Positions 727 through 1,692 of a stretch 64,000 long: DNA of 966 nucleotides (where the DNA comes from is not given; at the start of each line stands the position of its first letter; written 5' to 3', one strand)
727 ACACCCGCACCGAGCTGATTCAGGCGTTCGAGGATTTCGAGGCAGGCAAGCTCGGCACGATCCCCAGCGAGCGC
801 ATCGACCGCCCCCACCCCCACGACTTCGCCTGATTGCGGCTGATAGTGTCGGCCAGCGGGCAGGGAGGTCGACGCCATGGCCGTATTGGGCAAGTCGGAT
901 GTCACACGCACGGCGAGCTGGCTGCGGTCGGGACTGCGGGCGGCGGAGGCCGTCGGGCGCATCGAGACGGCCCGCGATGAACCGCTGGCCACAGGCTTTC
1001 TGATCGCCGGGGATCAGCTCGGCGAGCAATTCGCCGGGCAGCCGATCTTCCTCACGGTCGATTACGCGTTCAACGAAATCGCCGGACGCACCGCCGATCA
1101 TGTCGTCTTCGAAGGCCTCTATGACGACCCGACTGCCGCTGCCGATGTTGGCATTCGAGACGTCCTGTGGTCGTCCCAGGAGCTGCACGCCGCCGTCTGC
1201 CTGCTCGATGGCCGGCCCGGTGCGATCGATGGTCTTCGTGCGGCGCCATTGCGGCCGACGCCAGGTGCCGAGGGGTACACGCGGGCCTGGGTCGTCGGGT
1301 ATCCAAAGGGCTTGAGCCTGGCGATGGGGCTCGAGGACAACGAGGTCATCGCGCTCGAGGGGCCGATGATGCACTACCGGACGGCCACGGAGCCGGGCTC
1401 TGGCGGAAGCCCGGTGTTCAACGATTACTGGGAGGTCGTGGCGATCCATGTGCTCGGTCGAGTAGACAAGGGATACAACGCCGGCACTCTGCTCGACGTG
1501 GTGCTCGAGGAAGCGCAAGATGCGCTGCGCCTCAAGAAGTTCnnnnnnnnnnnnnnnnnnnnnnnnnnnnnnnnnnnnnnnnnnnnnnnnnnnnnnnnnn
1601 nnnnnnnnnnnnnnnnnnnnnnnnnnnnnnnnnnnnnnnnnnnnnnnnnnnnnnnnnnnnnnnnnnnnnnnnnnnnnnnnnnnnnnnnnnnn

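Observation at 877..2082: Stand-alone trypsin-fold + TIR fusion gene: candidate single-protein NADase sensor/effector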

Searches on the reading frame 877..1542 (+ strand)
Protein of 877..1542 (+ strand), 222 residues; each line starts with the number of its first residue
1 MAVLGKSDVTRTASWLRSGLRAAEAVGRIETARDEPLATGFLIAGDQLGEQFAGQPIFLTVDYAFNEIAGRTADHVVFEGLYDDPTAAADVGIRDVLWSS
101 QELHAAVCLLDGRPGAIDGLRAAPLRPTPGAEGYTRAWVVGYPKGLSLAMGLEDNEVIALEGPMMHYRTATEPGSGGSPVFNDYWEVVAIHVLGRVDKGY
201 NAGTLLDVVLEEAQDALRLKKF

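Call 14: find_homologous_proteins(query=window:877-1542:+, max_evalue=0.001)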
Query seq(222 aa) (222 aa): 6 proteins with E <= 0.001 among 1330 candidates.
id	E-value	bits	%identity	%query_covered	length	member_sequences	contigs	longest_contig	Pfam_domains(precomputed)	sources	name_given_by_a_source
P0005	1.6e-142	491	100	100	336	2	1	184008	PF13365.13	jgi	jgi:hypothetical protein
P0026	2.6e-15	75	32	86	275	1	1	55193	PF13365.13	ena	-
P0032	3.4e-9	55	49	26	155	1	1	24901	PF13365.13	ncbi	ncbi:MAG: serine protease, partial [Vicinamibacterales bacterium]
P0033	5.5e-9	54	29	79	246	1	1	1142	PF13365.13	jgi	jgi:hypothetical protein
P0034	7.2e-9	54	37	45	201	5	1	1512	PF13365.13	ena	-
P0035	2.1e-7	49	33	87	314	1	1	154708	PF13365.13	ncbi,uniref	ncbi:trypsin-like serine peptidase [Streptomyces lavendulocolor]|uniref:trypsin-like serine peptidas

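Call 28: search_protein_representatives(alignment_id=A2)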
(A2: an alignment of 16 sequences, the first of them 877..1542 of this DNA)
Query: 16 sequences, 381 profile positions. Proteins with E-value up to 0.001 (for the whole library): 17818; up to 1e-10: 7884; up to 1e-30: 2717. The best 150 are listed.
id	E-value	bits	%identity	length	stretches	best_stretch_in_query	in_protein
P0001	2.3e-98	346.5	-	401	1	64-353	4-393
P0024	2.5e-84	300.3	-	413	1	1-293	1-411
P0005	8.0e-84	298.6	-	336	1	64-306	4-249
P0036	1.2e-81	291.5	-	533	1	30-289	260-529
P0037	4.5e-80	286.3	-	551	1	36-292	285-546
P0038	1.7e-77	277.8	-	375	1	57-290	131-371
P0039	4.0e-77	276.6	-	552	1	50-301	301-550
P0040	3.4e-76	273.5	-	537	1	57-289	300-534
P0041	4.2e-76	273.2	-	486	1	51-292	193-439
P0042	5.8e-76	272.8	-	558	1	57-290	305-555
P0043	3.3e-75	270.3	-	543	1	53-292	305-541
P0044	4.4e-75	269.9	-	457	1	40-299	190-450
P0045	1.1e-74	268.6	-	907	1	40-299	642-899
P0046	1.3e-74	268.3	-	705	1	51-291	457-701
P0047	2.9e-74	267.2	-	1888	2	52-288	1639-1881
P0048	9.5e-74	265.5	-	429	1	8-290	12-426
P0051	1.8e-72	261.3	-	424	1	1-290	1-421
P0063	1.9e-70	254.6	-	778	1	40-288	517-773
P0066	2.8e-70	254.0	-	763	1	61-289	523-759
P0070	1.9e-69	251.3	-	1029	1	50-288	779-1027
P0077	6.7e-69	249.5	-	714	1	45-295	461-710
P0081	1.0e-68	249.0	-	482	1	1-290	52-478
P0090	4.4e-68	246.8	-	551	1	71-290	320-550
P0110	2.0e-67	244.6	-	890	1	58-293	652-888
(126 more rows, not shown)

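Call 31: search_protein_families(library=pfam, proteins=[P0048, P0051, P0081, P0063, P0066, P0077, P0090, P0070, P0110, P0046], max_evalue=0.001)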
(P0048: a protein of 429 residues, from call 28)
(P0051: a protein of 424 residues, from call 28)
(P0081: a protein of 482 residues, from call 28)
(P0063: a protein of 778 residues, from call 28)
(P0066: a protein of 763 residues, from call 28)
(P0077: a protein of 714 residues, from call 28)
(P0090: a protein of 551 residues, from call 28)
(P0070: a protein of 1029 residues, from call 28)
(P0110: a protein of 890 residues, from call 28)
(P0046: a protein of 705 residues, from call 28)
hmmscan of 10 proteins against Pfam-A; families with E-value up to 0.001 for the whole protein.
P0048 (429 aa): 3 families
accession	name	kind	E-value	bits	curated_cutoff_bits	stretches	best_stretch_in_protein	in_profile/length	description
PF13676.11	TIR_2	-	1.4e-16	61.5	28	1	15-125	1-106/122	TIR domain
PF13365.12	Trypsin_2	-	6.4e-11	43.6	27.6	1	242-392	1-144/144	Trypsin-like peptidase domain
PF01582.25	TIR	-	6e-06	26.6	21.3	1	20-110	7-97/179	TIR domain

P0051 (424 aa): 2 families
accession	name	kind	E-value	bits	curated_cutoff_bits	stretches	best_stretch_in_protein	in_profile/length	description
PF13271.11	DUF4062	-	6.8e-25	87.5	24.7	1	2-87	1-82/82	Domain of unknown function (DUF4062)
PF13365.12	Trypsin_2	-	8.5e-10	40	27.6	1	222-388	2-144/144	Trypsin-like peptidase domain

P0081 (482 aa): 2 families
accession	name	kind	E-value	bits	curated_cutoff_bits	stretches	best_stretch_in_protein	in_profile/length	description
PF13271.11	DUF4062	-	3.4e-23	82.1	24.7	1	53-138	1-82/82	Domain of unknown function (DUF4062)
PF13365.12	Trypsin_2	-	2e-13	51.7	27.6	1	289-444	1-144/144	Trypsin-like peptidase domain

P0063 (778 aa): 3 families
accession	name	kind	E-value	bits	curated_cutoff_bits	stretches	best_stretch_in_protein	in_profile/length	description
PF20703.3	nSTAND1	-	2.2e-74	251.8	27.1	1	8-425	1-349/379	Novel STAND NTPase 1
PF13365.12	Trypsin_2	-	9.5e-18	65.8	27.6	1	576-739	1-144/144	Trypsin-like peptidase domain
PF13191.12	AAA_16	-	3.2e-06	28.2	32.6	1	23-153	2-129/167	AAA ATPase domain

P0066 (763 aa): 4 families
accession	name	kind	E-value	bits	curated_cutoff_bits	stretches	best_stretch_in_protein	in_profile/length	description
PF20703.3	nSTAND1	-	2.5e-86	291.1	27.1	1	17-407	1-348/379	Novel STAND NTPase 1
PF13365.12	Trypsin_2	-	1.6e-18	68.3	27.6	1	561-724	2-144/144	Trypsin-like peptidase domain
PF13481.12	AAA_25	-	6.3e-05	23.1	27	1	31-167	14-169/195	AAA domain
PF13191.12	AAA_16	-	8e-05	23.6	32.6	1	32-181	2-158/167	AAA ATPase domain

P0077 (714 aa): 4 families
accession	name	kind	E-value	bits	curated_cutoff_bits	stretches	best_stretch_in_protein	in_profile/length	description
PF13676.11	TIR_2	-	6.2e-20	72.3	28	1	8-131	2-115/122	TIR domain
PF13365.12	Trypsin_2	-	3.1e-15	57.6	27.6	1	514-670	1-144/144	Trypsin-like peptidase domain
PF01582.25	TIR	-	3.5e-05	24.1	21.3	1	12-87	11-84/179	TIR domain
PF20308.4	TPR-S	-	9.9e-05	23.3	27.6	1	239-330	15-93/102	Tetratricopeptide Repeats-Sensor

P0090 (551 aa): 2 families
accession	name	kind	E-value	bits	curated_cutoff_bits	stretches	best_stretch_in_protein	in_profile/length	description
PF20703.3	nSTAND1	-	3.7e-47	162.2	27.1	1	3-251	135-359/379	Novel STAND NTPase 1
PF13365.12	Trypsin_2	-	3.5e-18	67.2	27.6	1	347-514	1-144/144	Trypsin-like peptidase domain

P0070 (1029 aa): 5 families
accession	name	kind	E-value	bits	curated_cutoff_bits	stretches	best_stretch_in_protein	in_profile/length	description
PF20703.3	nSTAND1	-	1.5e-81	275.4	27.1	1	8-402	1-349/379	Novel STAND NTPase 1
PF13365.12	Trypsin_2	-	5.1e-17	63.4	27.6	1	829-993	2-144/144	Trypsin-like peptidase domain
PF20308.4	TPR-S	-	5.1e-15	56.3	27.6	1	545-658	3-102/102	Tetratricopeptide Repeats-Sensor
PF13191.12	AAA_16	-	1e-08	36.3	32.6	1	23-150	2-144/167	AAA ATPase domain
PF13281.12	MAP3K_TRAF_bd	-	1.6e-08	34.5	24.1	1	520-738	125-343/371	MAP3K TRAFs-binding domain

P0110 (890 aa): 7 families
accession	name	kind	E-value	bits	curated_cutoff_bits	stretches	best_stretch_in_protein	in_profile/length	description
PF13365.12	Trypsin_2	-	2.1e-15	58.1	27.6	1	692-850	1-144/144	Trypsin-like peptidase domain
PF20308.4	TPR-S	-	1.3e-12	48.6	27.6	1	415-526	3-102/102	Tetratricopeptide Repeats-Sensor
PF13281.12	MAP3K_TRAF_bd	-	8.6e-06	25.4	24.1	1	359-526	98-264/371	MAP3K TRAFs-binding domain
PF01656.29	CbiA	-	2.8e-05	24.5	25.4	1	4-53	2-50/125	CobQ/CobB/MinD/ParA nucleotide binding domain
PF13614.12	AAA_31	-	0.00032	21.1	27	1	2-39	3-40/177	AAA domain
PF10609.15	ParA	-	0.00034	20.5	27.1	1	3-48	6-51/246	NUBPL iron-transfer P-loop NTPase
PF14559.12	TPR_19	-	0.00036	21.2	25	0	442-480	1-35/68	Tetratricopeptide repeat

P0046 (705 aa): 3 families
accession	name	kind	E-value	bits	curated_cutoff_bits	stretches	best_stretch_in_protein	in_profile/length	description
PF13676.11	TIR_2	-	2.2e-22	80.3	28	1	7-125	1-115/122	TIR domain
PF13365.12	Trypsin_2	-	6e-15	56.7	27.6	1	505-665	1-144/144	Trypsin-like peptidase domain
PF01582.25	TIR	-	1.2e-06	28.9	21.3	1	9-90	6-87/179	TIR domain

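Call 33: search_protein_families(library=pfam, alignment_id=A4, max_evalue=0.001)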
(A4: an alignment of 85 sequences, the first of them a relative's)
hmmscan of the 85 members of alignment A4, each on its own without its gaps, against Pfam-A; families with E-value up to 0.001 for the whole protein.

A. member 1, P0036 (533 aa): 3 families
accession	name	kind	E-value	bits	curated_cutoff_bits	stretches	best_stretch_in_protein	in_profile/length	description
PF13365.12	Trypsin_2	-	6.4e-22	79.3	27.6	1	336-495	1-144/144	Trypsin-like peptidase domain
PF20308.4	TPR-S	-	2.5e-17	63.7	27.6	1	67-172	11-101/102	Tetratricopeptide Repeats-Sensor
PF00089.32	Trypsin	-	3.2e-05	24.3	20.6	1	355-511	36-208/220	Trypsin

B. families by the number of members that match (of 85 scanned): 30 families (the first 25 are shown)
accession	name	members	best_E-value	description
PF13365.12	Trypsin_2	85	1.4e-43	Trypsin-like peptidase domain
PF20308.4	TPR-S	61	1.3e-17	Tetratricopeptide Repeats-Sensor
PF13281.12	MAP3K_TRAF_bd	31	7.6e-12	MAP3K TRAFs-binding domain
PF00089.32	Trypsin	26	3.5e-07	Trypsin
PF14559.12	TPR_19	11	1.3e-06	Tetratricopeptide repeat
PF13428.12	TPR_14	4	2.1e-05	Tetratricopeptide repeat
PF01732.22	Mycop_pep_DUF31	4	4.5e-05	Mycoplasma peptidase (DUF31)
PF05838.17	Glyco_hydro_108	3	1e-29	Glycosyl hydrolase 108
PF09374.15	PG_binding_3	3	2.4e-09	Predicted Peptidoglycan domain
PF13676.11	TIR_2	2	1.8e-11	TIR domain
PF01223.29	Endonuclease_NS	1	1.3e-29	DNA/RNA non-specific endonuclease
PF09995.15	MPAB_Lcp_cat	1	2e-20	ER-bound oxygenase mpaB/B'/Rubber oxygenase, catalytic domain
PF19957.5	EAD5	1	3.1e-12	Effector-associated domain 5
PF19955.5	EAD1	1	5.6e-10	Effector-associated domain 1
PF01471.23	PG_binding_1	1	6e-10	Putative peptidoglycan binding domain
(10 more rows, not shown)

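Call 53: search_protein_families(library=pfam, proteins=[L164:2-433:+, L164:1948-7191:+], max_evalue=0.01)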
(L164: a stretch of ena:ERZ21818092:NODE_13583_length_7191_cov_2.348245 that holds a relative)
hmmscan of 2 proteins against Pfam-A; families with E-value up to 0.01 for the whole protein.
L164:2-433:+ (143 aa): 1 family
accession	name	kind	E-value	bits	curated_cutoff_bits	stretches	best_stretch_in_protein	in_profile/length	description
PF20308.4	TPR-S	-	1.3e-10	42.2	27.6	1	2-62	40-99/102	Tetratricopeptide Repeats-Sensor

L164:1948-7191:+ (1748 aa): 12 families
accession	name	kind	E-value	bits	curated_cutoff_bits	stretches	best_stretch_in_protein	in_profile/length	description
PF24096.1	DUF7379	-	8.1e-53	179.6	33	2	211-377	1-191/191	Domain of unknown function (DUF7379)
PF12770.12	CHAT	-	1.5e-33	117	24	1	1220-1514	3-289/289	CHAT domain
PF00561.26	Abhydrolase_1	-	6.6e-10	39.5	25.8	2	211-317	3-113/245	alpha/beta hydrolase fold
PF02089.21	Palm_thioest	-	3.1e-08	34.1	26.8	1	632-697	58-117/254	Palmitoyl protein thioesterase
PF07819.20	PGAP1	-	1.7e-07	31.7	24.3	1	273-317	92-136/233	PGAP1-like alpha/beta domain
PF24322.2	Tle3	-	1.2e-06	28.8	27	1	621-661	157-197/321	T6SS Tle3 phospholipase effector domain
PF05057.20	DUF676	-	1.3e-06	28.5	20.3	1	623-669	53-101/217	Putative serine esterase (DUF676)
PF02450.21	LCAT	-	1.3e-05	25.1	21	1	617-701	90-173/392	Lecithin:cholesterol acyltransferase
PF12146.15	Hydrolase_4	-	1.6e-05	24.7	27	1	632-674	62-104/239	Serine aminopeptidase, S33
PF00656.27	Peptidase_C14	-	5.1e-05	23.5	21.4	1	1298-1440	3-155/233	Caspase domain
PF05990.18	DUF900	-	5.2e-05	23.3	20.5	0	622-660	70-108/232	Alpha/beta hydrolase of unknown function (DUF900)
PF20308.4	TPR-S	-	0.0011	20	27.6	1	1597-1724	4-95/102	Tetratricopeptide Repeats-Sensor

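Call 63: search_protein_families(library=padloc, proteins=[P0048, P0036, P0051, P0066], max_evalue=0.00001)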
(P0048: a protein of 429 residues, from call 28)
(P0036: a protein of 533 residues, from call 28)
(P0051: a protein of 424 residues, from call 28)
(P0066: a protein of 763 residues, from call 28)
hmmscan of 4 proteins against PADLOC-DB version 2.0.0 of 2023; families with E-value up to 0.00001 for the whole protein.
P0048 (429 aa): 3 families
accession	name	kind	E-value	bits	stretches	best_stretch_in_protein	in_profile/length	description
PDLC00420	ThsB1|ThsB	-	1.3e-55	186.8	1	14-181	3-170/319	TIR-like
PDLC02012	SAVED5--SAVED_TIR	-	1.8e-11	41.8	1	5-108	6-105/404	-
PDLC00419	ThsB1|ThsB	-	6.2e-06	24.1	1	11-118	26-133/165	TIR-like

P0036 (533 aa): 0 families

P0051 (424 aa): 0 families

P0066 (763 aa): 0 families
